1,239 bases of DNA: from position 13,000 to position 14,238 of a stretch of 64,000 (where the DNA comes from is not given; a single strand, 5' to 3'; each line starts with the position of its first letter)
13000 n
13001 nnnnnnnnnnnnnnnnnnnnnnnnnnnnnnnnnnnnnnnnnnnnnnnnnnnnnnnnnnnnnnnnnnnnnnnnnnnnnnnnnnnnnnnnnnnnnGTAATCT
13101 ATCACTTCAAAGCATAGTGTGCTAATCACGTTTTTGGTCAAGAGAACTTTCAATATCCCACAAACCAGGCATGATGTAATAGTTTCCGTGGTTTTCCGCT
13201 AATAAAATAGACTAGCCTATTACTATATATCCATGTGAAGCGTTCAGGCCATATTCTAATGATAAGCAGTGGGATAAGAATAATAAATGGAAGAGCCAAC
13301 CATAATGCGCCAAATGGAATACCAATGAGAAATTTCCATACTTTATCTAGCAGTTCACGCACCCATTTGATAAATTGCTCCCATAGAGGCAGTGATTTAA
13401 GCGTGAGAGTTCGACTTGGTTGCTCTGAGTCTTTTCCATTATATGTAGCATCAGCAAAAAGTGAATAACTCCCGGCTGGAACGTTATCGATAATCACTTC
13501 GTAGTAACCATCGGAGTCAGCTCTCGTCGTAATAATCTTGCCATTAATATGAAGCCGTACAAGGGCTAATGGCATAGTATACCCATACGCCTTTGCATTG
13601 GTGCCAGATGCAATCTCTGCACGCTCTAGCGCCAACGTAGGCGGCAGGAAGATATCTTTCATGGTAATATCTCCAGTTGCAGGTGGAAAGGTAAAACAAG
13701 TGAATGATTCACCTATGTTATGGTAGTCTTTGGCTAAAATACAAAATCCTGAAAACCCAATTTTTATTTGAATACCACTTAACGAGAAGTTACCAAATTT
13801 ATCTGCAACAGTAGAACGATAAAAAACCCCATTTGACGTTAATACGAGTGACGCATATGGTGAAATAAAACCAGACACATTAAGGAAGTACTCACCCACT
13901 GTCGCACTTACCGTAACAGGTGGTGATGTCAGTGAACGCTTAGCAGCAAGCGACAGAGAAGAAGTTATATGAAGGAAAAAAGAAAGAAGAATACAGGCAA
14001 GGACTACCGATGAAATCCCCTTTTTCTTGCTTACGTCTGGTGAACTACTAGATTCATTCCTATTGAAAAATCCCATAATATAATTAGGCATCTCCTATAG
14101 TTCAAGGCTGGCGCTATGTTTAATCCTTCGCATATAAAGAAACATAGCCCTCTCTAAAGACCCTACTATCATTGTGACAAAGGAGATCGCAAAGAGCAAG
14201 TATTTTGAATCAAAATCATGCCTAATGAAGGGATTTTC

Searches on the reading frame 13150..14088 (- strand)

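Call 35: search_protein_families(library=pfam, proteins=[window:13150-14088:-], max_evalue=0.001)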
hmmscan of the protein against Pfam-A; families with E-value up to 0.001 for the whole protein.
window:13150-14088:- (312 aa): 1 family
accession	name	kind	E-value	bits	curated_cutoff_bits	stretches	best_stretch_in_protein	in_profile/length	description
PF13620.12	CarboxypepD_reg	-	0.00023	21.9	32.3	0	172-215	14-57/82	Carboxypeptidase regulatory-like domain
